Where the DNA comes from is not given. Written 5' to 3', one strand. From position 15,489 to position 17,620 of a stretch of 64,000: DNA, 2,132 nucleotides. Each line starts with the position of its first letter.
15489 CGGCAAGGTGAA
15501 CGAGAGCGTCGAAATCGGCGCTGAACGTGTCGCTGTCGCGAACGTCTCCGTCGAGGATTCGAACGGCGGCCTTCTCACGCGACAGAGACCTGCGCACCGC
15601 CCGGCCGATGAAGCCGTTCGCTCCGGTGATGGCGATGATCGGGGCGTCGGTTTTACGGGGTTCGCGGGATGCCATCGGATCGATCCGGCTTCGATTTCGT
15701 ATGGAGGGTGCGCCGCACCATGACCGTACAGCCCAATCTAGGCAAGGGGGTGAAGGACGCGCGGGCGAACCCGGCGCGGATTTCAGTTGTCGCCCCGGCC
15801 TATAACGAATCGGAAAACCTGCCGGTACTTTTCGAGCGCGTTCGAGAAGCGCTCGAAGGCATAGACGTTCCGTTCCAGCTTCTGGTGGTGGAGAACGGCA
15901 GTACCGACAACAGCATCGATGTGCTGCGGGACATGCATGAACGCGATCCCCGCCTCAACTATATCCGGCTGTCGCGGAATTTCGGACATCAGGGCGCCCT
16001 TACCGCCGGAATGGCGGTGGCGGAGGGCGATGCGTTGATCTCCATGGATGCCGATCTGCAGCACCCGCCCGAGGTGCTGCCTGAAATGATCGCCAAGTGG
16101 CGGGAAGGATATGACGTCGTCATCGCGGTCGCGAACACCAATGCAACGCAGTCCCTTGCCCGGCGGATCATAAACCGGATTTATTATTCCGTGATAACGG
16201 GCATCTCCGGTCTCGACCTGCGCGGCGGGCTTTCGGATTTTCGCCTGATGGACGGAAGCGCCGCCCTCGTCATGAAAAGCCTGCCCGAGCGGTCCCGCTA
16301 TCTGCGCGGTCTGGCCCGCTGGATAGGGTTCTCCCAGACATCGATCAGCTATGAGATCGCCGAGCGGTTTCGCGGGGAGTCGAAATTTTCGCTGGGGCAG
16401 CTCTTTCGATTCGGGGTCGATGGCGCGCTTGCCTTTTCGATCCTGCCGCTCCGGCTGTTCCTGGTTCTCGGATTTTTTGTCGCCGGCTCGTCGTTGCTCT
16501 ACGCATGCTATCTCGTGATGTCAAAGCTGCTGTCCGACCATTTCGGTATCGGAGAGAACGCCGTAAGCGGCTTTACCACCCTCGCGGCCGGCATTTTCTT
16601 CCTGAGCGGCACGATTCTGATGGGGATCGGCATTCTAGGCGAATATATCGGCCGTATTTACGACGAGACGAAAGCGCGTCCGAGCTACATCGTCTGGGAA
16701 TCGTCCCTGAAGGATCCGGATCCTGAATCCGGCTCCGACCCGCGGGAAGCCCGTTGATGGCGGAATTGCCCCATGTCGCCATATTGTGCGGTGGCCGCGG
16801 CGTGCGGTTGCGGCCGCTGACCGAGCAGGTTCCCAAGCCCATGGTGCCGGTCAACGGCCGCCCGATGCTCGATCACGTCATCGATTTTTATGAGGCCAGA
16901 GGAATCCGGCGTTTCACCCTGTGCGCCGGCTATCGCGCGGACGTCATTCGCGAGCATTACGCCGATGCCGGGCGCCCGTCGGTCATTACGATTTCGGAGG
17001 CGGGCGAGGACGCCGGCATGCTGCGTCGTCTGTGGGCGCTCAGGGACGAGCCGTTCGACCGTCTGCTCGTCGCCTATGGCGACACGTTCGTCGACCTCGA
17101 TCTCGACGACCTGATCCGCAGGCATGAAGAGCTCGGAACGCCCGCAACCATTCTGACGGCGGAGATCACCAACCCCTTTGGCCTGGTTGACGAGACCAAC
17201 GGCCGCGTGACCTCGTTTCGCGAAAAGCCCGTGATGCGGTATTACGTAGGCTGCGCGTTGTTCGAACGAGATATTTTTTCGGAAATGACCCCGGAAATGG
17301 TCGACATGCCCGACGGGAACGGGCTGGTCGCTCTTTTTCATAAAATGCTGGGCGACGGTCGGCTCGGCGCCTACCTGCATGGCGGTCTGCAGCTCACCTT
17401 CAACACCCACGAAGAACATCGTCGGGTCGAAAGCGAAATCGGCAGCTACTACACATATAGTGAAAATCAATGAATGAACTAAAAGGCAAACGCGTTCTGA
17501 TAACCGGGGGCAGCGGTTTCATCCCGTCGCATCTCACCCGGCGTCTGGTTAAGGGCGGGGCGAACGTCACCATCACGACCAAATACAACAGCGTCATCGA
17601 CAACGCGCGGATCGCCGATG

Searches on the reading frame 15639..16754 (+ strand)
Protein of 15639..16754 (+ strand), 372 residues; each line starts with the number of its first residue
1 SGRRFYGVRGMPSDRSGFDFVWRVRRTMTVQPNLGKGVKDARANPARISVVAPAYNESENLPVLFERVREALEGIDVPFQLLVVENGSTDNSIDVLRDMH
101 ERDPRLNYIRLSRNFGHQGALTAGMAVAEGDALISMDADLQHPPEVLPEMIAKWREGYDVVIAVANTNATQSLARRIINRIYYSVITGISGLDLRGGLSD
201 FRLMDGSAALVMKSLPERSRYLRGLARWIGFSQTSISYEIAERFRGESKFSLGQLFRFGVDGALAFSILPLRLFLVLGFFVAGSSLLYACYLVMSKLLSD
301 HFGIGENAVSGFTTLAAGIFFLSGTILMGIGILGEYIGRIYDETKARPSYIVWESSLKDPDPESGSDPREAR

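Call 9: search_protein_families(library=pfam, proteins=[window:15639-16754:+], max_evalue=0.001)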
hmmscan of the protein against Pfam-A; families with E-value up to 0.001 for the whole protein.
window:15639-16754:+ (372 aa): 3 families
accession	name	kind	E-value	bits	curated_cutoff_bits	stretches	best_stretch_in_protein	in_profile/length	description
PF00535.33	Glycos_transf_2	-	6e-29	101.6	23.3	1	49-165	1-115/168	Glycosyl transferase family 2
PF10111.15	Glyco_tranf_2_2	-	5.9e-05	23.1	27.3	1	49-151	1-103/276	Glycosyltransferase like family 2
PF13506.12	Glyco_transf_21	-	0.00096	19.1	21.7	0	121-184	22-86/174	Glycosyl transferase family 21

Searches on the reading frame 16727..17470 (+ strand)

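Call 9: search_protein_families(library=pfam, proteins=[window:16727-17470:+], max_evalue=0.001)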
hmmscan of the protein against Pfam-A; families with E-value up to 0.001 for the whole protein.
window:16727-17470:+ (248 aa): 2 families
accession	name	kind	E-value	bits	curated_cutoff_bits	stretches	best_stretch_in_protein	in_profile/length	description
PF00483.29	NTP_transferase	-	1.5e-19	71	21.2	1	19-170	4-166/245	Nucleotidyl transferase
PF12804.13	NTP_transf_3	-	2.1e-10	41.5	27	1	18-144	2-122/160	MobA-like NTP transferase domain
